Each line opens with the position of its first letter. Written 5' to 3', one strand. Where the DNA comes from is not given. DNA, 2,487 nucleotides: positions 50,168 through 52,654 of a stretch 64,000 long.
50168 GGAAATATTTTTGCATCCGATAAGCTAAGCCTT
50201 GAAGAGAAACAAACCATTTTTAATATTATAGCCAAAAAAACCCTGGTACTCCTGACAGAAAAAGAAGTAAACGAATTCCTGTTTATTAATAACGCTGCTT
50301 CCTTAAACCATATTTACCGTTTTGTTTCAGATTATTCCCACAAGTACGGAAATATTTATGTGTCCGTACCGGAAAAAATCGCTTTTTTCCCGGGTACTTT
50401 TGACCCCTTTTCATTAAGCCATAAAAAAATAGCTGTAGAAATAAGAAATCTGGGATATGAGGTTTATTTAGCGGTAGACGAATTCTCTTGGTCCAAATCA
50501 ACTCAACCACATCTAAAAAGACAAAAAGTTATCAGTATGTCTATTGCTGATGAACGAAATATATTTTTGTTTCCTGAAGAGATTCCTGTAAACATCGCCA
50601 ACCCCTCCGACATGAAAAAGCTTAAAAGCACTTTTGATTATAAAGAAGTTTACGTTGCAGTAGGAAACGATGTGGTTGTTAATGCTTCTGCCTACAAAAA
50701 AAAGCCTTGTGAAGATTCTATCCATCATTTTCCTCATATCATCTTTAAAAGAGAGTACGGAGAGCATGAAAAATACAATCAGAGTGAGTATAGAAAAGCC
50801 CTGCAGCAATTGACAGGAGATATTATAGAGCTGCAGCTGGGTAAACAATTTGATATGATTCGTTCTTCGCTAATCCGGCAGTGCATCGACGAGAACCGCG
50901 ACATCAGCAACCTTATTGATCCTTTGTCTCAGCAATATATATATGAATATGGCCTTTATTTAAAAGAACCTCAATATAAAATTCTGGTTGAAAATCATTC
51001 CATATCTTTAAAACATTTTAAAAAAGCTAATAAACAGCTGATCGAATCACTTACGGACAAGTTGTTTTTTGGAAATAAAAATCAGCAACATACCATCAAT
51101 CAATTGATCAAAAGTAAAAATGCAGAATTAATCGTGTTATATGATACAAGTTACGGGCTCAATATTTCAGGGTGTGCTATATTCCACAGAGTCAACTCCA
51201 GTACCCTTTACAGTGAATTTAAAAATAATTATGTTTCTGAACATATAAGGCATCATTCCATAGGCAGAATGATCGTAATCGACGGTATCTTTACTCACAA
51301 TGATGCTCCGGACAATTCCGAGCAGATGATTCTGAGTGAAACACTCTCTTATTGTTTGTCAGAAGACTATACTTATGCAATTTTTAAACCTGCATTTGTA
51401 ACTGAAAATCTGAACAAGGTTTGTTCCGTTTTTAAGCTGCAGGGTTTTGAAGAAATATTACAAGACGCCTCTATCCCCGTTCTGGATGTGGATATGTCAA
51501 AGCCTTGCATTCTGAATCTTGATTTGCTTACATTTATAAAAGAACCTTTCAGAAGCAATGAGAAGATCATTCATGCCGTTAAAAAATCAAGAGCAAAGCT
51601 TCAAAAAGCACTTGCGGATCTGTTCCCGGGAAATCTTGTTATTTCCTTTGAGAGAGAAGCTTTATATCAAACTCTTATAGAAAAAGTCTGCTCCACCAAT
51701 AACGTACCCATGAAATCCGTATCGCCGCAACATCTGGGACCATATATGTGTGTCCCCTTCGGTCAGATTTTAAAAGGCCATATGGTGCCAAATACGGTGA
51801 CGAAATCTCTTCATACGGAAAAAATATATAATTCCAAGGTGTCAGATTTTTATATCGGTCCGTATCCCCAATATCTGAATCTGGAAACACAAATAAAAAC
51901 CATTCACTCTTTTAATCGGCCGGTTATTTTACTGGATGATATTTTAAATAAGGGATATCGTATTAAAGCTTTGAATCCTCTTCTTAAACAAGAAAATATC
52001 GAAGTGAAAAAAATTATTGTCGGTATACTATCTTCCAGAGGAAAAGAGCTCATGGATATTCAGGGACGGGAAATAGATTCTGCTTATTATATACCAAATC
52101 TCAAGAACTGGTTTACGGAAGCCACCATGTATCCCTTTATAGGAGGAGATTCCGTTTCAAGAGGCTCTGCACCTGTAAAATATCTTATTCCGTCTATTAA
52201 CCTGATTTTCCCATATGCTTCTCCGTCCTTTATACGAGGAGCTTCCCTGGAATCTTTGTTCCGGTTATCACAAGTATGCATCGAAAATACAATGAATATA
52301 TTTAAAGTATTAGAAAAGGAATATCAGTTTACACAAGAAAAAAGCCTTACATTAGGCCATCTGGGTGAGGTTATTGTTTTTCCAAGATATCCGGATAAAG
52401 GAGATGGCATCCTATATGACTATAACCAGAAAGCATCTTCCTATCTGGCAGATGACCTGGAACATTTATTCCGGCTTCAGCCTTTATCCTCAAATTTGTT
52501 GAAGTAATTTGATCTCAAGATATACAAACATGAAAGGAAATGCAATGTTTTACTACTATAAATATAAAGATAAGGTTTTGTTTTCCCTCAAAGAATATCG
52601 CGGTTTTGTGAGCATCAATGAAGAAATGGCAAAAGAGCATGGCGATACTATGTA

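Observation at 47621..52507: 1628-aa HDIG / helical-repeat / NadD-like / PRTase-like fusion protein of unknown function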

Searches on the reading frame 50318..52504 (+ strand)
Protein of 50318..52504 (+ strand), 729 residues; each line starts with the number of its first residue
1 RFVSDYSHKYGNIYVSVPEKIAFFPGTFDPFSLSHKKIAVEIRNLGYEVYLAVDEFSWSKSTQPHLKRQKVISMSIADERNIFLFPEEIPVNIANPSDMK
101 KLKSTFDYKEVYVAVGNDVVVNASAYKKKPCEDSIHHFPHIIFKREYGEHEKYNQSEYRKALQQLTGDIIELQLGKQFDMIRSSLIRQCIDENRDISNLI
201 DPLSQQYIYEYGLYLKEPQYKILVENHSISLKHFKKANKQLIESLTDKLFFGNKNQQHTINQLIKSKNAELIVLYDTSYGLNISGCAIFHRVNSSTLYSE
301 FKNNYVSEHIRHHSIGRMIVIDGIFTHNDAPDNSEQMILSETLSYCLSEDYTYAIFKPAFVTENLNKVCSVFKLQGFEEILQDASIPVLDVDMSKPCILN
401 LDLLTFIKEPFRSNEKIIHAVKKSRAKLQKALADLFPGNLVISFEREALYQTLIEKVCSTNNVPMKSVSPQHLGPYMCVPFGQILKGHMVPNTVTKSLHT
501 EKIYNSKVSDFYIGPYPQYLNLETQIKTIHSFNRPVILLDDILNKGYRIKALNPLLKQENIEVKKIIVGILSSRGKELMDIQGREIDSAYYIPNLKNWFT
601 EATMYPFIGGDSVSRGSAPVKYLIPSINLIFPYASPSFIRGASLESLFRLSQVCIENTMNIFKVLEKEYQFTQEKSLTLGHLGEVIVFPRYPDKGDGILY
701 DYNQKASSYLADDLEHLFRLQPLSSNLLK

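Call 15: find_related_loci(query=A1, collection=genome_contigs, flank=10000)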
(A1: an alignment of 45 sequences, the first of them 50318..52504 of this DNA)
Query A1 (729 aa) in genome_contigs; peptide patterns used: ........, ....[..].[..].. (x = any residue, [..] = any of these).
599 stretches matched a pattern (row limit reached: there are more); 493 encode a relative of the query (tblastn E <= 1e-3); the best 80 are kept; 80 distinct loci.
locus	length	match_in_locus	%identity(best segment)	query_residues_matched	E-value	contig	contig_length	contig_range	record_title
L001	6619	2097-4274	89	1-726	0e+0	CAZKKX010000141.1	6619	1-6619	MAG TPA_asm: uncultured Eubacteriales bacterium isolate SRP241341_co1_263 genome assembly, contig: NODE_11053_length_661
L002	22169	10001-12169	53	1-721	0e+0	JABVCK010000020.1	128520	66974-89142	MAG: Bacillota bacterium isolate Ch29 Scaffold51, whole genome shotgun sequence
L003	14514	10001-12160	52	1-723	0e+0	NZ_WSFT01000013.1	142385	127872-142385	Anaeromonas frigoriresistens strain D2Q-11 90-142385-24168901, whole genome shotgun sequence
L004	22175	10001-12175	51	1-723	0e+0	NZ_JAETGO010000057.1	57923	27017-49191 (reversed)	Sporosalibacterium faouarense strain SOL3f37 475, whole genome shotgun sequence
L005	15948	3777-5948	52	1-722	0e+0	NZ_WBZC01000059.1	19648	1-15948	Alkaliphilus pronyensis strain LacV Alk_LacV_TTCAGC_MERGED.PERFECT_contig_59, whole genome shotgun sequence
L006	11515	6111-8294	51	1-727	0e+0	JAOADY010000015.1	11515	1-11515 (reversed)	MAG: Caloramator sp. isolate SKW245 k141_769924, whole genome shotgun sequence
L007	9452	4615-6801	49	1-721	0e+0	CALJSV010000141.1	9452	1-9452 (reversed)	MAG: uncultured Clostridia bacterium isolate R1_Bin_METABAT__56_1 genome assembly, contig: c_000000786835, whole genome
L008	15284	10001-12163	51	1-721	0e+0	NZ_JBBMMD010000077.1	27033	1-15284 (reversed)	Tepidibacter sp. Z1-5 soapdenovo_K_105_78, whole genome shotgun sequence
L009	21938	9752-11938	48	1-721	0e+0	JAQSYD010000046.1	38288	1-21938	MAG: Clostridia bacterium isolate L_E1_T20_A_bin.75 scaffold_4403, whole genome shotgun sequence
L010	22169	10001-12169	52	1-721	0e+0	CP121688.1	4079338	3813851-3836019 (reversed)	Clostridiaceae bacterium 35-E11 chromosome, complete genome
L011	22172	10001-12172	49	1-723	0e+0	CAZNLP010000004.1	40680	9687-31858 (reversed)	MAG TPA_asm: uncultured Clostridia bacterium isolate binchicken_co218_140 genome assembly, contig: NODE_639_length_40680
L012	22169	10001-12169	50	1-721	0e+0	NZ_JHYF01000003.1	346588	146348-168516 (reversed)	Alkaliphilus transvaalensis ATCC 700919 T335DRAFT_scaffold00003.3_C, whole genome shotgun sequence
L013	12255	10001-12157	50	1-721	0e+0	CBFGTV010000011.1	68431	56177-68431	MAG TPA_asm: uncultured Clostridiaceae bacterium isolate SRR17295758_concoct_140 genome assembly, contig: ERZ23579493.20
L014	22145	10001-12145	49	1-720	0e+0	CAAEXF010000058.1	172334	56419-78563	MAG TPA_asm: Clostridiaceae bacterium, isolate HGM11636, WGS project CAAEXF010000000 data, contig: SRS000991_6_k119_6193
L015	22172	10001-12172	47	1-721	0e+0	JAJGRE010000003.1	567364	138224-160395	Calditrichales bacterium MX18-03 contig3_567364bp, whole genome shotgun sequence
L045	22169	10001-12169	48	1-721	0e+0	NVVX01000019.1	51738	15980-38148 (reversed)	MAG: Alkaliphilus sp. isolate NORP52 Contig_source1383C_1528, whole genome shotgun sequence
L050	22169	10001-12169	50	1-723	0e+0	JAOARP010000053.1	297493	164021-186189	MAG: Marinisporobacter sp. isolate McD1.33 contig_178542, whole genome shotgun sequence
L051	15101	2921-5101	47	2-720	0e+0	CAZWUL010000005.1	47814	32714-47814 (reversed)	MAG TPA_asm: uncultured Atribacterota bacterium isolate SRP241326_co2_277 genome assembly, contig: NODE_1215_length_4781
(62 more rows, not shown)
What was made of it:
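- Checked: At least 493 species genomes carry it (call 15).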

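Call 18: predict_structure(alignment_id=A1)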
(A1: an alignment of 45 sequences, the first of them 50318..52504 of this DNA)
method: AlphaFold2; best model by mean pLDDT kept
length: 729 residues; sequences in the alignment: 45
mean_pLDDT: 85.4   pTM: 0.84
mean pLDDT of the five models: 85.4, 83.2, 81.4, 77.1, 77.0
residues with pLDDT >= 90: 389; 70-90: 250; 50-70: 66; < 50: 24
segments of 3 or more residues with pLDDT < 50: 1-5, 57-62, 216-226
pLDDT, mean of each block of 10 residues (from residue 1): 46 72 80 81 90 57 68 67 86 92 90 89 87 94 79 86 92 77 67 71 73 48 52 91 93 93 94 86 94 92 92 93 92 92 96 95 90 96 82 96 87 93 96 94 90 91 84 88 72 83 86 85 92 93 89 93 96 94 93 94 93 73 85 87 93 98 97 89 85 82 94 93 59
secondary structure, 60 per line:
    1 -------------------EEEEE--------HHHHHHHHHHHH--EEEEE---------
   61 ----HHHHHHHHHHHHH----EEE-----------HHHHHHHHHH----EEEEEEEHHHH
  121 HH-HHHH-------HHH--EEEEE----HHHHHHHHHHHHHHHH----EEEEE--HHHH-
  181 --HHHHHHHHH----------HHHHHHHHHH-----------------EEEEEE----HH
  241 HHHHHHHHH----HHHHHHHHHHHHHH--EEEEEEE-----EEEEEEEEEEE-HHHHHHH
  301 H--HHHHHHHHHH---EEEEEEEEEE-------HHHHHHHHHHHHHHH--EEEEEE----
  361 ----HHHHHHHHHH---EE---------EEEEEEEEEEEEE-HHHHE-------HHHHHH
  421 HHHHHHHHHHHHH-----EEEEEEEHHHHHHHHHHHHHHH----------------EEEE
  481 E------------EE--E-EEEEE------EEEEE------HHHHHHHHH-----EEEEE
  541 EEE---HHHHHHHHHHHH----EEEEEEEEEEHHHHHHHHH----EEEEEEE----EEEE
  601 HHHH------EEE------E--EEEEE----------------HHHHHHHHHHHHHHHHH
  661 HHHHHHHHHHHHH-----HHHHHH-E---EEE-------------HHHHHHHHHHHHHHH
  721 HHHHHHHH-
elements in order (helices of 4 or more, strands of 3 or more residues): E20-24 H33-44 E47-51 H65-77 E82-84 H96-105 E110-116 H117-122 H124-127 E140-144 H149-164 E169-173 H176-179 H183-191 H202-211 E229-234 H239-249 H254-267 E270-276 E282-292 H294-301 H304-313 E317-326 H334-348 E351-356 H365-374 E389-401 H403-406 H415-433 E439-445 H446-460 E477-481 E500-504 E511-515 H522-530 E536-543 H547-558 E563-572 H573-581 E586-592 E597-600 H601-604 E611-613 E623-627 H644-673 H679-684 E690-692 H706-728
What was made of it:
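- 51002..51520 (+): GNAT-fold domain (aa ~1128-1300) without the canonical acetyl-CoA pyrophosphate loop. The strand and helix order in the AF2 model fits the GNAT topology (call 18).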

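Call 24: fold_search(model_id=the predicted structure, library=pdb)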
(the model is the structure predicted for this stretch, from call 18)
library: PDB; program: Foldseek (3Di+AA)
matches with E <= 10: 1405; with E <= 0.001: 109
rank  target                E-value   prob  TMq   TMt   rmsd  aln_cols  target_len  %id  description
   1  5lm3                  7.7e-08  1.00  0.22  0.71   4.2       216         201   19  Plasmodium falciparum nicotinic acid mononucleotide adenylyltransferase complexed with APC (released 2016-11-30)
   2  6kg3_A                4.2e-07  1.00  0.21  0.66   6.1       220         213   18  Crystal structure of Nicotinic acid mononucleotide adenylyltransferase mutant P22K/Y84V/Y118D/C132Q/W176F from Escheri (released 2020-07-15)
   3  4ybr_B                5.0e-07  1.00  0.22  0.72   4.2       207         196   16  Structure of Mycobacterium tuberculosis NadD in complex with NADP, P21212 (released 2016-02-03)
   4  1nup_A                1.3e-06  1.00  0.21  0.63   5.2       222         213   14  CRYSTAL STRUCTURE OF HUMAN CYTOSOLIC NMN/NaMN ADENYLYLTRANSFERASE COMPLEX WITH NMN (released 2003-06-03)
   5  3mmx_E                1.4e-06  1.00  0.19  0.67   4.9       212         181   19  Bacillus anthracis NadD (baNadD) in complex with compound 1_02_3 (released 2010-07-28)
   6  1kaq_A                1.9e-06  1.00  0.22  0.76   3.4       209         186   18  Structure of Bacillus subtilis Nicotinic Acid Mononucleotide Adenylyl Transferase (released 2002-07-12)
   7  3mmx_F                1.9e-06  1.00  0.20  0.74   4.4       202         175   20  Bacillus anthracis NadD (baNadD) in complex with compound 1_02_3 (released 2010-07-28)
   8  4ymi_B                2.0e-06  1.00  0.23  0.75   4.0       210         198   17  Crystal structure of probable nicotinate-nucleotide adenylyltransferase from Mycobacterium abcessus in complex with NA (released 2016-03-09)
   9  8aih                  2.0e-06  1.00  0.21  0.72   4.5       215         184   20  Crystal Structure of Enterococcus faecium Nicotinate Nucleotide Adenylyltransferase at 1.9 Angstroms Resolution (released 2023-08-16)
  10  3mmx_C                2.3e-06  1.00  0.20  0.71   4.8       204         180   20  Bacillus anthracis NadD (baNadD) in complex with compound 1_02_3 (released 2010-07-28)
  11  1kku                  2.5e-06  1.00  0.23  0.67   5.0       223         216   17  Crystal structure of nuclear human nicotinamide mononucleotide adenylyltransferase (released 2002-06-10)
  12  3e27_A                2.7e-06  1.00  0.20  0.71   4.3       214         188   19  Nicotinic acid mononucleotide (NaMN) adenylyltransferase from Bacillus anthracis: product complex (released 2008-09-09)
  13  2qtm_A                2.8e-06  1.00  0.21  0.73   4.2       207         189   20  Crystal Structure of Nicotinate Mononucleotide Adenylyltransferase (released 2008-07-15)
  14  1k4k_B                3.0e-06  1.00  0.20  0.65   6.3       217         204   17  Crystal structure of E. coli Nicotinic acid mononucleotide adenylyltransferase (released 2002-10-08)
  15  5das_A                3.2e-06  1.00  0.23  0.75   3.6       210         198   20  Structure of Mycobacterium tuberculosis NadD in complex with NADP, P21212, form 2 (released 2016-08-24)
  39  2e55_A                7.5e-05  1.00  0.15  0.42   8.2       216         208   15  Structure of AQ2163 protein from Aquifex aeolicus (released 2008-01-01)
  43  5trm_T                8.8e-05  1.00  0.16  0.61   4.8       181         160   13  Crystal structure of human GCN5 histone acetyltransferase domain (released 2017-12-06)
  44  4u9w_A                9.3e-05  1.00  0.14  0.47   6.4       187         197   10  Crystal Structure of NatD bound to H4/H2A peptide and CoA (released 2015-01-28)
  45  7chd_C                9.9e-05  1.00  0.16  0.56   6.4       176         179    9  AtaT complexed with acetyl-methionyl-tRNAfMet (released 2020-11-04)
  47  7chd_B                1.1e-04  1.00  0.16  0.54   5.9       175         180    7  AtaT complexed with acetyl-methionyl-tRNAfMet (released 2020-11-04)
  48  6wn8_A                1.1e-04  1.00  0.16  0.45   8.9       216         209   13  2.70 Angstrom Resolution Crystal Structure of Uracil Phosphoribosyl Transferase from Klebsiella pneumoniae (released 2020-05-06)
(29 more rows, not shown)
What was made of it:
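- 50372..50965 (+): NadD/NMNAT-class (HIGH-type) nucleotidyltransferase domain (aa 918-1115): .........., Y1025, IRSSLIR. Foldseek NadD/NMNAT E 7.7e-8 (call 24).
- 51002..51520 (+): Foldseek GCN5, NatD and AtaT at E about 1e-4 (call 24).
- On NadD / NMNAT (HIGH-type nucleotidyltransferase): Foldseek top 30 hits are all NadD/NMNAT, E down to 7.7e-8, target TM-score 0.63-0.78 (call 24).
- On Type-I phosphoribosyltransferases: Foldseek UPRT 2e55 at E 7.5e-5 and 6wn8 at 1.1e-4 (call 24).
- On GNAT acetyltransferases: Foldseek GCN5 5trm, NatD 4u9w and AtaT 7chd at E about 1e-4 (call 24).
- Closest known: NadD / NMNAT. Same: Same fold: Foldseek E 7.7e-8, target TM-score up to 0.78 (call 24).
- Checked: Foldseek top hits are NadD/NMNAT, E 7.7e-8, target TM-score (TMt) 0.7-0.78 (call 24). 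GNAT fold: Foldseek hits to GCN5, NatD and AtaT at E about 1e-4 (call 24). PRT fold: Foldseek hits to UPRT-type structures, E 7.5e-5 (call 24).
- The GNAT hits include the tRNA-acetylating toxin AtaT (call 24).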

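Call 60: search_protein_families(library=pfam, proteins=[L010:3976-7179:+, L010:2852-3925:+, L010:1913-2815:+, L010:1207-1920:+, L010:274-1194:+, L050:6421-7377:+, L050:5337-6167:+, L050:4431-5333:+, L050:3343-4215:+, L050:2399-3325:+], max_evalue=0.001)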
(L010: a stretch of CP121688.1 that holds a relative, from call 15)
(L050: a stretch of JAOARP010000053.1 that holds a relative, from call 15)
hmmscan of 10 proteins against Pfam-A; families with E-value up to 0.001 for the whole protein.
L010:3976-7179:+ (1068 aa): 10 families
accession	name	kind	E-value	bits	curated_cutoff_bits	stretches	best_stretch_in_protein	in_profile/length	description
PF02786.22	CPSase_L_D2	-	2.9e-122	406.4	19.8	2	128-333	1-210/211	Carbamoyl-phosphate synthase L chain, ATP binding domain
PF25596.1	CPSase_L_D1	-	2.5e-99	327.8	27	2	7-124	2-117/118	Carbamoyl phosphate synthase preATP-grasp domain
PF02787.25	CPSase_L_D3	-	1.8e-24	86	26.6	1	423-501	2-79/80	Carbamoyl-phosphate synthetase large chain, oligomerisation domain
PF02142.27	MGS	-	1.9e-21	76.4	24.1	1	954-1040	2-94/94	MGS-like domain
PF07478.18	Dala_Dala_lig_C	-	5.2e-18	65.7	24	2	698-838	30-174/204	D-ala D-ala ligase C-terminus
PF15632.11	ATPgrasp_Ter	-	1.5e-15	57.6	29.1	1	743-866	3-111/131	ATP-grasp in the biosynthetic pathway with Ter operon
PF02655.19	ATP-grasp_3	-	5.8e-14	52.9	23.2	1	672-839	6-156/160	ATP-grasp domain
PF02222.28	ATP-grasp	-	6.5e-12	45.9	27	1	136-304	3-164/179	ATP-grasp domain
PF01071.24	GARS_A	-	3.8e-08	33.8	27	0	675-775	8-113/194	Phosphoribosylglycinamide synthetase, ATP-grasp (A) domain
PF13535.11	ATP-grasp_4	-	2e-06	28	27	0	741-840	51-152/160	ATP-grasp domain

L010:2852-3925:+ (358 aa): 3 families
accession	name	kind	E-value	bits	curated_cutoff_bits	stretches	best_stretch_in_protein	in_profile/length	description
PF00117.34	GATase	-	5.4e-57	193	22.8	1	182-355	2-189/190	Glutamine amidotransferase class-I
PF00988.28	CPSase_sm_chain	-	1.5e-55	186.8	27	1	14-139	1-126/126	Carbamoyl-phosphate synthase small chain, CPSase domain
PF07722.19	Peptidase_C26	-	2.4e-09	37.7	20.5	1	245-338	103-219/219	Peptidase C26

L010:1913-2815:+ (301 aa): 4 families
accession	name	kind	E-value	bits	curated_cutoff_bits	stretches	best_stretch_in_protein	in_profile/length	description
PF01180.27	DHO_dh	-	3.3e-72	243.6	27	1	6-286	3-291/291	Dihydroorotate dehydrogenase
PF01207.24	Dus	-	2.2e-11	43.9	20.4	1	97-273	56-222/311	Dihydrouridine synthase (Dus)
PF03060.21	NMO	-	1.5e-05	25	28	1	225-267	182-224/331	Nitronate monooxygenase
PF00977.27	His_biosynth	-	1.7e-05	24.8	23.6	1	221-279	58-116/228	Histidine biosynthesis protein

L010:1207-1920:+ (238 aa): 1 family
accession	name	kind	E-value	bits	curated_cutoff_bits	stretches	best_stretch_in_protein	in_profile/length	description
PF10418.14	DHODB_Fe-S_bind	-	3.1e-16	59.3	23.9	1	199-235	1-40/41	Iron-sulfur cluster binding domain of dihydroorotate dehydrogenase B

L010:274-1194:+ (307 aa): 2 families
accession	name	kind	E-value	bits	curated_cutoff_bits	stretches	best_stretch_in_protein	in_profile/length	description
PF02729.26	OTCace_N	-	2.2e-47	161.3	29.9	1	5-144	1-147/148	Aspartate/ornithine carbamoyltransferase, carbamoyl-P binding domain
PF00185.30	OTCace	-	3e-29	102.5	29.4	1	152-298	2-155/157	Aspartate/ornithine carbamoyltransferase, Asp/Orn binding domain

L050:6421-7377:+ (319 aa): 5 families
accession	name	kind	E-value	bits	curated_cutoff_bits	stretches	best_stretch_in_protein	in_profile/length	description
PF01636.29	APH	-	7.9e-18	65.5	23.2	1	30-246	8-214/239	Phosphotransferase enzyme family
PF01633.27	Choline_kinase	-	1.6e-08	34.7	29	1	37-238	14-200/300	Choline/ethanolamine kinase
PF03881.20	Fructosamin_kin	-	1.1e-05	25.2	22.4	1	37-283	34-264/288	Fructosamine kinase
PF02958.26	EcKL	-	6.5e-05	22.8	22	1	76-244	79-263/294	Ecdysteroid kinase-like family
PF06293.20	Kdo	-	0.00014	21.8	21.3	0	52-130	52-138/207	Lipopolysaccharide kinase (Kdo/WaaP) family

L050:5337-6167:+ (277 aa): 2 families
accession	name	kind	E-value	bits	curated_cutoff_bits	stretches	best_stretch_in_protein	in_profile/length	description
PF02548.21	Pantoate_transf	-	7.6e-120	399.6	28.7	1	4-262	1-259/259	Ketopantoate hydroxymethyltransferase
PF13714.12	PEP_mutase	-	0.00017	21.7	31.5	1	11-109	2-98/240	Phosphoenolpyruvate phosphomutase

L050:4431-5333:+ (301 aa): 7 families
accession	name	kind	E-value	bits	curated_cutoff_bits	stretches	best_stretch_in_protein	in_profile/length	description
PF10728.14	DUF2520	-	3.8e-37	127.2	25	1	150-276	2-124/125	Domain of unknown function (DUF2520)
PF10727.15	Rossmann-like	-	5.4e-16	59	23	1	15-132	14-131/131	Rossmann-like domain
PF03807.23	F420_oxidored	-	1.2e-08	35.9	21.6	1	17-107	1-90/94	NADP oxidoreductase coenzyme F420-dependent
PF03446.21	NAD_binding_2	-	2.9e-07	31.1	21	1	17-121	1-108/161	NAD binding domain of 6-phosphogluconate dehydrogenase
PF07991.19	KARI_N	-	1.4e-06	28.4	20.6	1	16-110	5-96/165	Acetohydroxy acid isomeroreductase, NADPH-binding domain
PF01408.29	GFO_IDH_MocA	-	2e-06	28.9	24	1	16-96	1-85/120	Oxidoreductase family, NAD-binding Rossmann fold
PF02826.25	2-Hacid_dh_C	-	0.00016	21.6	25.1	1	15-86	36-104/178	D-isomer specific 2-hydroxyacid dehydrogenase, NAD binding domain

L050:3343-4215:+ (291 aa): 2 families
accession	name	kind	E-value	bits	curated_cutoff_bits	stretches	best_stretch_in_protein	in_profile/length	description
PF08543.17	Phos_pyr_kin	-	6.8e-25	88.3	27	1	30-260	16-237/246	Phosphomethylpyrimidine kinase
PF00294.29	PfkB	-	3.1e-06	27.2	25.8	1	127-245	172-280/302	pfkB family carbohydrate kinase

L050:2399-3325:+ (309 aa): 1 family
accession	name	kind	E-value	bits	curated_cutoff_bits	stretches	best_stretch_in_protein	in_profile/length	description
PF04055.27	Radical_SAM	-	2.9e-20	73.6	29.5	1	29-189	6-164/166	Radical SAM superfamily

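Call 66: search_protein_families(library=pfam, alignment_id=A6, max_evalue=0.0001)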
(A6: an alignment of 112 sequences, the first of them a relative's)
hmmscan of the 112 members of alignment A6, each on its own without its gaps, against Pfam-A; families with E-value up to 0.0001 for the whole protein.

A. member 1, L002:6375-6980:+ (202 aa): 0 families

B. families by the number of members that match (of 112 scanned): 140 families (the first 25 are shown)
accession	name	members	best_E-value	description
PF01557.24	FAA_hydrolase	9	8.7e-72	Fumarylacetoacetate (FAA) hydrolase C-terminal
PF00208.27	ELFV_dehydrog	6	4.1e-93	Glutamate/Leucine/Phenylalanine/Valine dehydrogenase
PF02812.23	ELFV_dehydrog_N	6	7.6e-58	Glu/Leu/Phe/Val dehydrogenase, dimerisation domain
PF04055.27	Radical_SAM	6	5.4e-20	Radical SAM superfamily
PF21016.3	RlmN_N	6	9.9e-16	Ribosomal RNA large subunit methyltransferase N-terminal domain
PF01266.30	DAO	5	2.2e-17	FAD dependent oxidoreductase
PF03486.20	HI0933_like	4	3.4e-79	HI0933-like protein Rossmann domain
PF00015.26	MCPsignal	4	2.7e-43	Methyl-accepting chemotaxis protein (MCP) signalling domain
PF07702.18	UTRA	4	1.6e-22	UTRA domain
PF00392.27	GntR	4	3.1e-20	Bacterial regulatory proteins, gntR family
PF07992.20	Pyr_redox_2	4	1.6e-14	Pyridine nucleotide-disulphide oxidoreductase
PF13450.12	NAD_binding_8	4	4.8e-12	NAD(P)-binding Rossmann-like domain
PF02572.21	CobA_CobO_BtuR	3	5.3e-62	ATP:corrinoid adenosyltransferase BtuR/CobO/CobP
PF00890.30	FAD_binding_2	3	2e-50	FAD binding domain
PF00849.27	PseudoU_synth_2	3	1.2e-25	RNA pseudouridylate synthase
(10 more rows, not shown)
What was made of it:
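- Tried and rejected: The top families were FAA hydrolase (9), glutamate dehydrogenase (6) and RlmN (6), all lineage-specific (call 66).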
